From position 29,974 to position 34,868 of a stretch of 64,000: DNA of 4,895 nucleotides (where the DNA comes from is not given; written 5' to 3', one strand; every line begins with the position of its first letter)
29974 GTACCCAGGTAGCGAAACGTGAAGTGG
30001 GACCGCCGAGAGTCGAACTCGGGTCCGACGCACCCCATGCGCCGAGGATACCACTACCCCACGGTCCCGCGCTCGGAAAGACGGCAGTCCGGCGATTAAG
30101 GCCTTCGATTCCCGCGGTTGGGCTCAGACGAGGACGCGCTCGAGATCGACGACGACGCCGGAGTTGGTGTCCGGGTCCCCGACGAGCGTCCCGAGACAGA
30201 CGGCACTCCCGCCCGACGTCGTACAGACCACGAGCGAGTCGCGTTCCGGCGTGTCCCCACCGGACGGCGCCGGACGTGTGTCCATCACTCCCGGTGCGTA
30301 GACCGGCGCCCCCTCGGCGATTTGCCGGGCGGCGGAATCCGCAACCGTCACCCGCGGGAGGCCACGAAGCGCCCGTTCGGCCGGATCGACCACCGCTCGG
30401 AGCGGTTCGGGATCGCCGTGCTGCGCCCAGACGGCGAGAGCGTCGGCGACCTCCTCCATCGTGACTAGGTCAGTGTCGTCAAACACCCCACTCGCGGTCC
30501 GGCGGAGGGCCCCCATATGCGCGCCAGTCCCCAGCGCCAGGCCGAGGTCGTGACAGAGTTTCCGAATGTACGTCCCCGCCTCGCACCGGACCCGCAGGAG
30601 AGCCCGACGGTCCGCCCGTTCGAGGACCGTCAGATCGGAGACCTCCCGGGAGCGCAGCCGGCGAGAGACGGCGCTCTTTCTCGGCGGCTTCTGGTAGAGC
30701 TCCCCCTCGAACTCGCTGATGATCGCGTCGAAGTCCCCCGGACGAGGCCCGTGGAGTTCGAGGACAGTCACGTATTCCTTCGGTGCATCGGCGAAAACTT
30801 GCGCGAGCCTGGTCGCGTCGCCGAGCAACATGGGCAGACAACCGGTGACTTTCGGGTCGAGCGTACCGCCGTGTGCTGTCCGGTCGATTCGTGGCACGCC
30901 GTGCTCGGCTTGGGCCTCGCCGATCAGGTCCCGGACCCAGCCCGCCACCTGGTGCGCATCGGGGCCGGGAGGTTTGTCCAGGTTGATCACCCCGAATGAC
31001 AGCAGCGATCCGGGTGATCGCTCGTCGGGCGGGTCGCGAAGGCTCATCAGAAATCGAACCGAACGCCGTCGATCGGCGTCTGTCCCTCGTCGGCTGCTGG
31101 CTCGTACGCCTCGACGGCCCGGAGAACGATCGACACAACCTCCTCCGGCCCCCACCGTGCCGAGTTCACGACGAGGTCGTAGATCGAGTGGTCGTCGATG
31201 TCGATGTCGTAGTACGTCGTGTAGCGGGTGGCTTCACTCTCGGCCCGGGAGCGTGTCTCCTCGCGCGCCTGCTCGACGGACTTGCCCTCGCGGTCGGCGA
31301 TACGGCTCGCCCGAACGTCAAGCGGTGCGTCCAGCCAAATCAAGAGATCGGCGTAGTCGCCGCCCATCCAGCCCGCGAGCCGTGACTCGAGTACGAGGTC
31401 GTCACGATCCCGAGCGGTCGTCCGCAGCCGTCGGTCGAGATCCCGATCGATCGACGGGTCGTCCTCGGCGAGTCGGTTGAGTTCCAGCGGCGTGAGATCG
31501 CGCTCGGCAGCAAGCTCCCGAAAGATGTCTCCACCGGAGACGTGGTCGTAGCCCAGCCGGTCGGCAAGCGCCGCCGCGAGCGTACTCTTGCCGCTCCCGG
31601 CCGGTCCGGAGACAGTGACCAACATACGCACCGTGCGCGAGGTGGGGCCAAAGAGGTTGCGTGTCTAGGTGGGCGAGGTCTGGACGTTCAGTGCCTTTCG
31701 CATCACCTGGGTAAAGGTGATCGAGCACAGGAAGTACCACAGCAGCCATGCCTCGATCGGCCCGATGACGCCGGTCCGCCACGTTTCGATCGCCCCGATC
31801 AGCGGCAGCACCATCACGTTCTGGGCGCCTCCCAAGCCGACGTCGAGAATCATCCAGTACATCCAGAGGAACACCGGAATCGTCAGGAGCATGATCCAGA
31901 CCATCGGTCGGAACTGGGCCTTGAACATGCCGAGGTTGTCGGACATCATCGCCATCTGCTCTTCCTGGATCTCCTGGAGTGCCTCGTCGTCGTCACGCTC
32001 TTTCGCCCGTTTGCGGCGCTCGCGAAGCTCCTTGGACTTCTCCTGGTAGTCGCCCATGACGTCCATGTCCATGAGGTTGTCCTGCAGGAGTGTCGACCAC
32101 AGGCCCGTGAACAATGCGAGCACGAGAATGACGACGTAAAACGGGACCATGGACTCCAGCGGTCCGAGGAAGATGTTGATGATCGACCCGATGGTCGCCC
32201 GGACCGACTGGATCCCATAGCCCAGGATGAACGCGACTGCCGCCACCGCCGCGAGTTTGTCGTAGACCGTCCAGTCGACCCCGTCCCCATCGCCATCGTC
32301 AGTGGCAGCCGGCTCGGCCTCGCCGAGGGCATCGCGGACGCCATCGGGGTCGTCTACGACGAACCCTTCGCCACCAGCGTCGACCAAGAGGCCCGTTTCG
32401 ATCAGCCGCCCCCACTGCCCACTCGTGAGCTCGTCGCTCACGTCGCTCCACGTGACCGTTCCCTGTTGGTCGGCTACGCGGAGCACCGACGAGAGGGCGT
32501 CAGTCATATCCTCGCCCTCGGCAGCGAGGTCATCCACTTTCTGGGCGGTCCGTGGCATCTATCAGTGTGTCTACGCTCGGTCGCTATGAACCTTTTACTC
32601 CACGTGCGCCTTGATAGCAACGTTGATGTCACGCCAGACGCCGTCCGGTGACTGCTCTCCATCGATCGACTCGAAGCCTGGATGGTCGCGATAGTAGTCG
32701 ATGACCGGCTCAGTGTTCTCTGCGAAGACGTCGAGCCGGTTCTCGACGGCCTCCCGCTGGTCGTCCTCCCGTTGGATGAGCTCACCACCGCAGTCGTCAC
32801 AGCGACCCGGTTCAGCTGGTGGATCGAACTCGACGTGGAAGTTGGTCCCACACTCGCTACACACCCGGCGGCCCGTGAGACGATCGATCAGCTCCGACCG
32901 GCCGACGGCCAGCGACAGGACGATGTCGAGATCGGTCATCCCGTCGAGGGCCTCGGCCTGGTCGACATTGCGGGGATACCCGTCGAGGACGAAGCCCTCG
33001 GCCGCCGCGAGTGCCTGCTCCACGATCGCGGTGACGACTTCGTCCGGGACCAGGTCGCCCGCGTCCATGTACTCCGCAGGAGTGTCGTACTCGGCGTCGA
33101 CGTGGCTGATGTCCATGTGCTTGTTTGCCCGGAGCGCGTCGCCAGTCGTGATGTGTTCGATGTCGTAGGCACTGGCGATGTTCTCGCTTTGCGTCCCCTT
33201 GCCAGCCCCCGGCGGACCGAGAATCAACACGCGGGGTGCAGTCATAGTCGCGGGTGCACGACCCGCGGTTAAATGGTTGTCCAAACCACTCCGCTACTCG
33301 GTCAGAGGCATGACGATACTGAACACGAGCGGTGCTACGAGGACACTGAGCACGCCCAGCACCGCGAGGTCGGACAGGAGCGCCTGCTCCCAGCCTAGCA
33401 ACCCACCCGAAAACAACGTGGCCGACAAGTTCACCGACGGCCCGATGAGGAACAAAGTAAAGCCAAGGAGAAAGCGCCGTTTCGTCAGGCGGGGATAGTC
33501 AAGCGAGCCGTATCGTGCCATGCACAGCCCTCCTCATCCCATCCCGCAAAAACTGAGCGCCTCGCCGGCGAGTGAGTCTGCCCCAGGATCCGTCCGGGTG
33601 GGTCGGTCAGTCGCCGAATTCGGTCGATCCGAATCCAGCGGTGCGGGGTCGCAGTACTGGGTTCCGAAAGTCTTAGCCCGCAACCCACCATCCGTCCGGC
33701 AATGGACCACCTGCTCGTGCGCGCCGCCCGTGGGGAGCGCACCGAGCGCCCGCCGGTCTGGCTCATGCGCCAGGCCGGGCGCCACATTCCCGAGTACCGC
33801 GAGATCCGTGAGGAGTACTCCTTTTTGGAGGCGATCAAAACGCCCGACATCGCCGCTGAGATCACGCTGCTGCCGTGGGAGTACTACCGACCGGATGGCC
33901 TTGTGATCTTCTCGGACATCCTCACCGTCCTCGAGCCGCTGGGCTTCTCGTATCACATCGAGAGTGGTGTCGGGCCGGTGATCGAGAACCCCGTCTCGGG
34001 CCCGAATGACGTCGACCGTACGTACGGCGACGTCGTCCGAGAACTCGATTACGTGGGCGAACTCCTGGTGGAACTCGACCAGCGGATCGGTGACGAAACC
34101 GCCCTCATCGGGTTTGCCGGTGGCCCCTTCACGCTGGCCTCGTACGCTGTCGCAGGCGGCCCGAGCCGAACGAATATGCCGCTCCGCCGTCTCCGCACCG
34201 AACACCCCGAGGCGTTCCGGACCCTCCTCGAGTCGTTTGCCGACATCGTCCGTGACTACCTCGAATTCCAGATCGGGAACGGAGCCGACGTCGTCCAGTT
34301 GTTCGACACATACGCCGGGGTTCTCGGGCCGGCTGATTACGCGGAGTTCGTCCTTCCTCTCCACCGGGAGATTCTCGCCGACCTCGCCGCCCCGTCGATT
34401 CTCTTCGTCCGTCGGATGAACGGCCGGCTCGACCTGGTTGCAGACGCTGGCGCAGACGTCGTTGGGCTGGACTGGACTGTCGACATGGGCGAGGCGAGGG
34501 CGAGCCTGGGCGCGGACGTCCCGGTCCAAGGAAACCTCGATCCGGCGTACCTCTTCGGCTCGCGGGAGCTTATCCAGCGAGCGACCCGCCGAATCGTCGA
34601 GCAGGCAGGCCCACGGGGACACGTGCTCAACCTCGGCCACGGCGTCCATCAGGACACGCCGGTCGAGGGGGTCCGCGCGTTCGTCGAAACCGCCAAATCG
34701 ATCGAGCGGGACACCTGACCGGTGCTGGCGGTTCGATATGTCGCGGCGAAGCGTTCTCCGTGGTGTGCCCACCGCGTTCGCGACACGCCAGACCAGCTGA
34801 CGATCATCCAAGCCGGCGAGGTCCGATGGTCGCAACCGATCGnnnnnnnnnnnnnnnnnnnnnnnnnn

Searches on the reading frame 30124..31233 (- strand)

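Call 22: search_protein_families(library=pfam, proteins=[window:30124-31233:-], max_evalue=0.001)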
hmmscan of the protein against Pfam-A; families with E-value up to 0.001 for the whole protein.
window:30124-31233:- (369 aa): 4 families
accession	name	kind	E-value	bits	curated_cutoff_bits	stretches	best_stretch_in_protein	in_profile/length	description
PF16198.10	TruB_C_2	-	3.3e-25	88.4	29.3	1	224-289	1-65/66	tRNA pseudouridylate synthase B C-terminal domain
PF01509.24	TruB_N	-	8.9e-21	75.3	27.3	2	116-161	6-51/149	TruB family pseudouridylate synthase (N terminal domain)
PF08068.17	DKCLD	-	1.4e-05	25.5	27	1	69-96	30-57/58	DKCLD (NUC011) domain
PF01472.26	PUA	-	9e-05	22.8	24.8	1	293-349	1-51/74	PUA domain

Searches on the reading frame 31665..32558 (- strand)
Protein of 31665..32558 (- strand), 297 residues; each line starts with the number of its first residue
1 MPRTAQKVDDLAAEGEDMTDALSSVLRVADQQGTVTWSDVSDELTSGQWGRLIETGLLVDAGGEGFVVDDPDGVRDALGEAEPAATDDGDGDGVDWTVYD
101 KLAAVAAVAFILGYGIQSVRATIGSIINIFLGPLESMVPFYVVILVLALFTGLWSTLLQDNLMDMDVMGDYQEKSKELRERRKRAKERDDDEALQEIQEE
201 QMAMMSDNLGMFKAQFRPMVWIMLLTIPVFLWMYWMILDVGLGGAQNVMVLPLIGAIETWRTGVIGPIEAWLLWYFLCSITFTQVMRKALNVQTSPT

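Call 22: search_protein_families(library=pfam, proteins=[window:31665-32558:-], max_evalue=0.001)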
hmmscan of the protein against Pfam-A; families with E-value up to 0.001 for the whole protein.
window:31665-32558:- (297 aa): 2 families
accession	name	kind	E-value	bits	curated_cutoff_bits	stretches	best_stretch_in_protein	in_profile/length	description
PF01956.21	EMC3_TMCO1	-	3.5e-42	144.5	27.1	1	128-293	1-168/169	Integral membrane protein EMC3/TMCO1-like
PF02096.25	60KD_IMP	-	1.4e-05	25.5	35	1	143-260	5-110/163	60Kd inner membrane protein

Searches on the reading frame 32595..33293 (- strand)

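Call 22: search_protein_families(library=pfam, proteins=[window:32595-33293:-], max_evalue=0.001)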
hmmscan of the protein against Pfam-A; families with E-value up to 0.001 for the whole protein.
window:32595-33293:- (232 aa): 5 families
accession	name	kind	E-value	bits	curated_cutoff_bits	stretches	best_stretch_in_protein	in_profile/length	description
PF00406.28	ADK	-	1.2e-41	142.8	26.8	1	24-203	1-148/151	Adenylate kinase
PF13207.12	AAA_17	-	2.8e-20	73.4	27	1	25-142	1-122/136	AAA domain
PF05191.20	ADK_lid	-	2.9e-16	59.5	26.6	1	142-177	1-36/36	Adenylate kinase, active site lid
PF13238.12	AAA_18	-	5.6e-06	27.3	29.4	1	22-143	1-112/128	AAA domain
PF13671.12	AAA_33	-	0.00012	22.8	27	1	22-105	2-77/143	AAA domain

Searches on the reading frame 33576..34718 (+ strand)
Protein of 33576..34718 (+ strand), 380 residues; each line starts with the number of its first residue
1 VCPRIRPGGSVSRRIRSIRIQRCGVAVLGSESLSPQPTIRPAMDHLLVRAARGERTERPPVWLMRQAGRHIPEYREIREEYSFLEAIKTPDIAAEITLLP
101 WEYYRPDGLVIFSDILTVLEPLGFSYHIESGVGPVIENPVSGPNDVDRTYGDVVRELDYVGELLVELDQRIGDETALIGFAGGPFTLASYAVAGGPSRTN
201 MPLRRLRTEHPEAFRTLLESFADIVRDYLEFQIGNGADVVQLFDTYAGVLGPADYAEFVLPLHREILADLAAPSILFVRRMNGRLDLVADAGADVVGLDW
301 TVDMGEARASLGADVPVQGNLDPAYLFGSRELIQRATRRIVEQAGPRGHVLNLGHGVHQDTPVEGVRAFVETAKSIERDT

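Call 21: search_protein_families(library=pfam, proteins=[window:33576-34718:+], max_evalue=0.001)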
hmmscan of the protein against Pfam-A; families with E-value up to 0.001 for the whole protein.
window:33576-34718:+ (380 aa): 1 family
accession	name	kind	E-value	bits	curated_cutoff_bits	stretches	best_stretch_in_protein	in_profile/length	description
PF01208.23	URO-D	-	1.9e-109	366.3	23.9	1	45-375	4-345/346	Uroporphyrinogen decarboxylase (URO-D)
